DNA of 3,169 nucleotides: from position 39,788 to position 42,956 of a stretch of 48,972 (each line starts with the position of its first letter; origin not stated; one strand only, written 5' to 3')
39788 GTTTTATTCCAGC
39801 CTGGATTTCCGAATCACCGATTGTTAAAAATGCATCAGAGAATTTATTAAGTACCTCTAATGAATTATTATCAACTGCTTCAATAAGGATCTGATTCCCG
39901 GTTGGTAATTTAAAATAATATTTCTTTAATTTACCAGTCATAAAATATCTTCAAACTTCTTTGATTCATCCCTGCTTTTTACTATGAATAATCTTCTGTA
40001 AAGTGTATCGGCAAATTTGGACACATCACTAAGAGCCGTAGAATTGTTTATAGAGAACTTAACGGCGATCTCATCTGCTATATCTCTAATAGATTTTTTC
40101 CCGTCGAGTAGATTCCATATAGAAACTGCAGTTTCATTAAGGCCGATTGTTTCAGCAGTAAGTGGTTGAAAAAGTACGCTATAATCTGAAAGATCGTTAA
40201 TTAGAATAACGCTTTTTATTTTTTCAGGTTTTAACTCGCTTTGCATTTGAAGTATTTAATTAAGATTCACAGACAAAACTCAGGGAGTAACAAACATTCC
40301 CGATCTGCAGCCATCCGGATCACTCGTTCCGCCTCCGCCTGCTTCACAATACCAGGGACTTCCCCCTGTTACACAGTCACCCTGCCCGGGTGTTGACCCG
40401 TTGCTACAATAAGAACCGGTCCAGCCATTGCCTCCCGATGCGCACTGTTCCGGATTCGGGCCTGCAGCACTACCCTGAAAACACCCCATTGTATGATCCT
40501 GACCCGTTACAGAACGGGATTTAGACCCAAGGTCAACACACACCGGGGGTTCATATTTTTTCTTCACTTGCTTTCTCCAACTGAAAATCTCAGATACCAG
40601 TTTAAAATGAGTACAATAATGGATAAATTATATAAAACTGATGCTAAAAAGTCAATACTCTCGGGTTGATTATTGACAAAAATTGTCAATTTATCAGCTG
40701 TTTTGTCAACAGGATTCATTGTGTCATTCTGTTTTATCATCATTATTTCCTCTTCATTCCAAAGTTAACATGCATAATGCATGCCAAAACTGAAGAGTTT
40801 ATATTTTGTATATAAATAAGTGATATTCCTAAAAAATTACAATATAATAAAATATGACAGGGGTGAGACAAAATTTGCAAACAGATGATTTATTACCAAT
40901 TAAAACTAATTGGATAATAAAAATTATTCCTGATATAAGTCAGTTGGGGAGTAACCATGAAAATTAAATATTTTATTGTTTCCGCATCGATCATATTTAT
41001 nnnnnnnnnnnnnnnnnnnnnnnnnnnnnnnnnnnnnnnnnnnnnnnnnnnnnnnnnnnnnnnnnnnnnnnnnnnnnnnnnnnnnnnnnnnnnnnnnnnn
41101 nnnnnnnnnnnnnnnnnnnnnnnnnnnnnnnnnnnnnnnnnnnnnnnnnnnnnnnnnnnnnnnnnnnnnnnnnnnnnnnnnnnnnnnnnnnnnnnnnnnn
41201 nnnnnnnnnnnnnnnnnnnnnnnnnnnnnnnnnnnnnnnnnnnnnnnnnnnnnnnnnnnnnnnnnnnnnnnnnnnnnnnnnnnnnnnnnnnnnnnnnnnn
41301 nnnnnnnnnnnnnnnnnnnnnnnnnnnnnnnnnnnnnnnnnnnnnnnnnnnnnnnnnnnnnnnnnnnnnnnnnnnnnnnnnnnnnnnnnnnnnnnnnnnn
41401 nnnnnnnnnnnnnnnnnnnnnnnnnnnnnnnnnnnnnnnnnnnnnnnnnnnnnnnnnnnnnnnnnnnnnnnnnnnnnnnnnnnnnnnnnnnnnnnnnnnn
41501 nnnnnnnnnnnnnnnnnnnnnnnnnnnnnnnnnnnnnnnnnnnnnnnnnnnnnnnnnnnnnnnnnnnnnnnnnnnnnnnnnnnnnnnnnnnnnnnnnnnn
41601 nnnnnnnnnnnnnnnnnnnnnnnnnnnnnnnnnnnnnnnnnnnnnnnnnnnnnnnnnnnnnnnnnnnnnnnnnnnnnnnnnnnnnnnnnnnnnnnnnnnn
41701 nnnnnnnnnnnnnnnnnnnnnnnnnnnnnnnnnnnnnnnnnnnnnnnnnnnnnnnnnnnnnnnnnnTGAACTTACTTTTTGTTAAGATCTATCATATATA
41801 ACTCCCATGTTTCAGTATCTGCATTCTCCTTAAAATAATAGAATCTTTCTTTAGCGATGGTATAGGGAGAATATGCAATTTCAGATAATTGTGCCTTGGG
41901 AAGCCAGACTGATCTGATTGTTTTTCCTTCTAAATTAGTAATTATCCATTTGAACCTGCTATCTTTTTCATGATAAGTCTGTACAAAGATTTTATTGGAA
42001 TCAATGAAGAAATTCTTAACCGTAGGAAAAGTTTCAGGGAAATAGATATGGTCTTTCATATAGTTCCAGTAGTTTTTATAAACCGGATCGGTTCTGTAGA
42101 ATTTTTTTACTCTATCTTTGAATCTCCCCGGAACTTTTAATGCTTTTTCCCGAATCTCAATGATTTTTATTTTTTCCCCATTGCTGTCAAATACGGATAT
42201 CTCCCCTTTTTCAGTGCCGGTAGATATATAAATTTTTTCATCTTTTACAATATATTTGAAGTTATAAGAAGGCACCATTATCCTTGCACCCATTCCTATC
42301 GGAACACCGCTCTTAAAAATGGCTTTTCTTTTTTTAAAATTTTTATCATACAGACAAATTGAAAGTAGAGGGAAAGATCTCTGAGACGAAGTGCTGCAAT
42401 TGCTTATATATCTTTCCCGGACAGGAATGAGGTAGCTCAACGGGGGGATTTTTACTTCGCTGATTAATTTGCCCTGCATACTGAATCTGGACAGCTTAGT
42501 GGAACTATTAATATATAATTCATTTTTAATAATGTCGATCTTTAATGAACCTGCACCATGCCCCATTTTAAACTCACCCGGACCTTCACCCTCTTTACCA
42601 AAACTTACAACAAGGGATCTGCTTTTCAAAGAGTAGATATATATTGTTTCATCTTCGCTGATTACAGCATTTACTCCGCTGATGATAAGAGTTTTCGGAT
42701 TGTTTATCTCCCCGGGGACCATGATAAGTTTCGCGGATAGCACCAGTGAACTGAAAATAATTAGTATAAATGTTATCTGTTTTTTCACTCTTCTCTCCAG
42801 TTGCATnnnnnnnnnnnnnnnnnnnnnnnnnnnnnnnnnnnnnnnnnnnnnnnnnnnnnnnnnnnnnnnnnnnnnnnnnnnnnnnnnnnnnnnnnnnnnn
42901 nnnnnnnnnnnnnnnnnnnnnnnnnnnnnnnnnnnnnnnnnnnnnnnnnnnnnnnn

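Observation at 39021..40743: Minimal RiPP-like operon: Cys/Gly-rich peptide, PqqD recognition protein and HprK-like kinase, with no other maturase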

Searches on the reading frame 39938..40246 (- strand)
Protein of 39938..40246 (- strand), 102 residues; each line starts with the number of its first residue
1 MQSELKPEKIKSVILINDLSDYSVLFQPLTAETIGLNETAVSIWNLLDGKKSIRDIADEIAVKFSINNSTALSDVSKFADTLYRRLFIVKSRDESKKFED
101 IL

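Call 3: search_protein_families(library=pfam, proteins=[window:39938-40246:-], max_evalue=1)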
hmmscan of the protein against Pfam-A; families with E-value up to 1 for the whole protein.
window:39938-40246:- (102 aa): 2 families
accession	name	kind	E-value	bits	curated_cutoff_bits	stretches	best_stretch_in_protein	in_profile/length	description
PF05402.18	PqqD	-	1.6e-13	51.2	23.4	1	24-85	3-64/67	Coenzyme PQQ synthesis protein D (PqqD)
PF16221.11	HTH_47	-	0.23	11.4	27.1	1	38-65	34-61/78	winged helix-turn-helix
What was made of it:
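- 39938..40246 (-): PqqD-family RiPP recognition element, ScmD-like, 102 aa. PF05402 at E = 1.6e-13, 51 bits (call 3).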

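Call 4: search_protein_families(library=ncbifam, proteins=[window:39938-40246:-], max_evalue=1)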
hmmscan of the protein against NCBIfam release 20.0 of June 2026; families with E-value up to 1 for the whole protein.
window:39938-40246:- (102 aa): 9 families
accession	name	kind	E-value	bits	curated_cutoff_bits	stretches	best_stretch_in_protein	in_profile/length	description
TIGR04248.1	SCM_PqqD_rel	equivalog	8.4e-13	48.3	100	1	12-85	5-78/84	SynChlorMet cassette protein ScmD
TIGR03859.1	PQQ_PqqD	equivalog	4.7e-08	32.8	46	1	33-88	26-80/81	pyrroloquinoline quinone biosynthesis peptide chaperone PqqD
NF002535.0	PRK02079.1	equivalog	3.5e-05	23.5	101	1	33-85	35-86/92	pyrroloquinoline quinone biosynthesis peptide chaperone PqqD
NF033536.1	lasso_PqqD_Bac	exception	6e-05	23.1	80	1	17-87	15-85/88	lasso peptide biosynthesis PqqD family chaperone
TIGR04302.1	geo_PqqD_fam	equivalog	9.2e-05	22.8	100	1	23-88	38-100/102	GeoRSP system PqqD family peptide chaperone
NF033530.1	lasso_PqqD_Strm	exception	0.00026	21.2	70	1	25-83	15-73/78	lasso peptide biosynthesis PqqD family chaperone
TIGR04353.1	PqqD_rel_X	equivalog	0.011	16.6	35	1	21-82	3-64/74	HPr-rel-A system PqqD family peptide chaperone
NF050069.2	PqqD_rel_WgkC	exception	0.076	13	110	1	15-81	13-79/103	PqqD family peptide maturation chaperone WgkC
NF007849.0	PRK10558.1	equivalog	0.089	12.2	393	1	2-72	2-71/256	2-dehydro-3-deoxyglucarate aldolase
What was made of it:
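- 39938..40246 (-): The best NCBIfam match is TIGR04248 ScmD at 48 bits, below the cut-off of 100 (call 4).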

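Call 91: search_protein_families(library=padloc, proteins=[window:39938-40246:-], max_evalue=0.01)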
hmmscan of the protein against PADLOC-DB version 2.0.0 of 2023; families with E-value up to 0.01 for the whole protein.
window:39938-40246:- (102 aa): 1 family
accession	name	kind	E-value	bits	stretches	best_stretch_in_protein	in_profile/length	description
PDLC01859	CARF3--CARF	-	0.00069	17.4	1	6-98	120-208/213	-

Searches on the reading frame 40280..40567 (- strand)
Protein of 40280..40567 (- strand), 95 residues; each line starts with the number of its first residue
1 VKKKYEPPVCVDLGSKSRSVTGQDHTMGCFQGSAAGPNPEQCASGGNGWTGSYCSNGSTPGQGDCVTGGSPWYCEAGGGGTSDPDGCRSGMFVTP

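Call 3: search_protein_families(library=pfam, proteins=[window:40280-40567:-], max_evalue=1)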
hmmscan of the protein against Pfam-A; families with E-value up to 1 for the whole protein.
window:40280-40567:- (95 aa): 0 families

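Call 4: search_protein_families(library=ncbifam, proteins=[window:40280-40567:-], max_evalue=1)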
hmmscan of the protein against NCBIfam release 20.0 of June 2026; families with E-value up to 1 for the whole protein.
window:40280-40567:- (95 aa): 0 families

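Call 10: find_homologous_proteins(query=window:40280-40567:-, max_evalue=0.01)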
Query window:40280-40567:- (95 aa): 3 proteins with E <= 0.01 among 8 candidates.
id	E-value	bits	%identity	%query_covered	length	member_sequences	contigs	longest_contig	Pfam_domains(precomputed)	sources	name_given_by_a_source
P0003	1.2e-58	214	100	100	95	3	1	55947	-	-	-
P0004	6.8e-45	170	80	99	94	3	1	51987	-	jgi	-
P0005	1.2e-35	140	70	98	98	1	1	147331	-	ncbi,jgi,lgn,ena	-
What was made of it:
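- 40280..40567 (-): Precursor peptide, 95 aa, a divergent ScmA-like protein. The leader is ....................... (YxxPx[L/C]xxxG). The core has six invariant CxxG motifs at C29, C42, C54, C65, C74 and C87. Homologues are 70-80% identical (call 10).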

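Call 11: find_encoding_contigs(protein=P0005, flank=10000, max_places=4)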
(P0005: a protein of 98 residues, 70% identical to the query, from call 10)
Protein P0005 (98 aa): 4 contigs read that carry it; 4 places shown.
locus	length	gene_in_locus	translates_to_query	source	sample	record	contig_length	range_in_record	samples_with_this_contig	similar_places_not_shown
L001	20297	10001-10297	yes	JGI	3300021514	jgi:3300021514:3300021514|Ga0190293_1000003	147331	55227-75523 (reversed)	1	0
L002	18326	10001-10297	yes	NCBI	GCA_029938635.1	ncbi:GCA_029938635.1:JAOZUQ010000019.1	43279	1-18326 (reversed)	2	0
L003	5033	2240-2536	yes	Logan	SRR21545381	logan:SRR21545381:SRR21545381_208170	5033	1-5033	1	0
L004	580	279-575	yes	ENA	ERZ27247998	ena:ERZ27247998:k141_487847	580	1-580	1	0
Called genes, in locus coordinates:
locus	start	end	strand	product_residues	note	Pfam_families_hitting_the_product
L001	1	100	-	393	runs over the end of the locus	PF00155:Aminotran_1_2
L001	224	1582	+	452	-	PF02812:ELFV_dehydrog_N, PF00208:ELFV_dehydrog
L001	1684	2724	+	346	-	-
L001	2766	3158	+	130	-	PF00072:Response_reg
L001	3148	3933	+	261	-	PF01261:AP_endonuc_2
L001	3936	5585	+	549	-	PF00342:PGI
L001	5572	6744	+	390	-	PF01139:RtcB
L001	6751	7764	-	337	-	PF00291:PALP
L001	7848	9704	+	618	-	PF01435:Peptidase_M48, PF13181:TPR_8 (faint), PF13428:TPR_14 (faint), PF13431:TPR_17 (faint), PF07719:TPR_2 (faint)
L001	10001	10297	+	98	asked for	-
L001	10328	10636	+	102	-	PF05402:PqqD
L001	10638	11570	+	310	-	PF27840:ScmC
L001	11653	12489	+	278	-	PF03618:Kinase-PPPase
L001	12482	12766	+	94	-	PF01541:GIY-YIG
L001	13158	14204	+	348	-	-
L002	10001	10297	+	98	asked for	-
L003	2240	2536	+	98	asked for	-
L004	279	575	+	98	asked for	-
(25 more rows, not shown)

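Call 12: find_encoding_contigs(protein=P0004, flank=10000, max_places=4)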
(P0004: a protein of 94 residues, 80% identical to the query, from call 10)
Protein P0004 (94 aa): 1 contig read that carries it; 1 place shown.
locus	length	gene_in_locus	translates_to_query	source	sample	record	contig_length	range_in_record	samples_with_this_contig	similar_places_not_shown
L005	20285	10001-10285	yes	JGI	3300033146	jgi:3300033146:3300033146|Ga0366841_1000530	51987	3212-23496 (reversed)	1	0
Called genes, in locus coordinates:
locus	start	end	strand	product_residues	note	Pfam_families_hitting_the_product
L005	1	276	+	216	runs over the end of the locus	PF07719:TPR_2 (faint), PF14559:TPR_19 (faint), PF13174:TPR_6 (faint)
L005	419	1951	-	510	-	PF00501:AMP-binding, PF13193:AMP-binding_C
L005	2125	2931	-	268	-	-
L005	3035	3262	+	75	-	-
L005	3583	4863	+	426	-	PF03051:Peptidase_C1_2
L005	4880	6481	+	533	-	PF00884:Sulfatase, PF01663:Phosphodiest, PF02995:DUF229 (weak)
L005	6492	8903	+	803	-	PF26371:AftB_C (weak)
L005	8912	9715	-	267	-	-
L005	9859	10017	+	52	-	-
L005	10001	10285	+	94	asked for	-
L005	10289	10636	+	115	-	PF05402:PqqD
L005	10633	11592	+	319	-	PF27840:ScmC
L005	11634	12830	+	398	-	PF03417:AAT (weak)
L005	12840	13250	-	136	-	PF08915:tRNA-Thr_ED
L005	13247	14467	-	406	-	PF07690:MFS_1 (weak)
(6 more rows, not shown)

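Call 80: predict_structure(alignment_id=A1)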
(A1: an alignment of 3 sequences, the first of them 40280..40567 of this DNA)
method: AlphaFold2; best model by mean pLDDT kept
length: 95 residues; sequences in the alignment: 3
mean_pLDDT: 32.7   pTM: 0.17
mean pLDDT of the five models: 32.7, 31.5, 30.8, 28.2, 27.6
residues with pLDDT >= 90: 0; 70-90: 0; 50-70: 0; < 50: 95
segments of 3 or more residues with pLDDT < 50: 1-95
pLDDT, mean of each block of 10 residues (from residue 1): 32 36 36 30 30 33 35 34 30 28
secondary structure, 60 per line:
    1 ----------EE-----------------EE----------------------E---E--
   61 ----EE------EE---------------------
elements in order:
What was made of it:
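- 40280..40567 (-): AF2 predicts disorder, pLDDT 33 (call 80).
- Tried and rejected: The AF2 model of the peptide has pLDDT 33, but the alignment held only 3 sequences, so this is weak evidence (call 80).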

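Call 91: search_protein_families(library=padloc, proteins=[window:40280-40567:-], max_evalue=0.01)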
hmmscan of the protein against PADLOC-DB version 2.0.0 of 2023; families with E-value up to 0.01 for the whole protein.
window:40280-40567:- (95 aa): 0 families

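Call 95: find_encoding_contigs(protein=P0003, flank=10000, max_places=3)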
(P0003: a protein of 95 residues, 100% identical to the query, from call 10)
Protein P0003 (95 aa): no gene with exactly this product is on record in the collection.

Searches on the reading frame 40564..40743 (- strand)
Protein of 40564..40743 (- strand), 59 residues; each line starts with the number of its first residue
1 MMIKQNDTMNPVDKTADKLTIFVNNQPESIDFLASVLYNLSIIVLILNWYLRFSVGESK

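Call 3: search_protein_families(library=pfam, proteins=[window:40564-40743:-], max_evalue=1)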
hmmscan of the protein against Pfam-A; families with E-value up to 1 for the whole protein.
window:40564-40743:- (59 aa): 0 families

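Call 4: search_protein_families(library=ncbifam, proteins=[window:40564-40743:-], max_evalue=1)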
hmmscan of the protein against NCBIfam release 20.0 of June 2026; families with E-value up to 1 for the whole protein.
window:40564-40743:- (59 aa): 1 family
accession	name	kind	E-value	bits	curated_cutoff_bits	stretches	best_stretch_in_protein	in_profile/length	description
NF005606.0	PRK07352.1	equivalog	0.17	11.6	137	1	30-57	20-47/175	F0F1 ATP synthase subunit B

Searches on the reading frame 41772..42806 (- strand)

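Call 7: search_protein_families(library=pfam, proteins=[window:41772-42806:-], max_evalue=0.001)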
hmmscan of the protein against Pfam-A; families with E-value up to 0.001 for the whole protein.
window:41772-42806:- (344 aa): 1 family
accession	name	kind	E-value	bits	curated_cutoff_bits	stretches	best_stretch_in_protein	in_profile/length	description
PF15869.11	TolB_like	-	0.00049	20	29.2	0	49-79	36-66/296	TolB-like 6-blade propeller-like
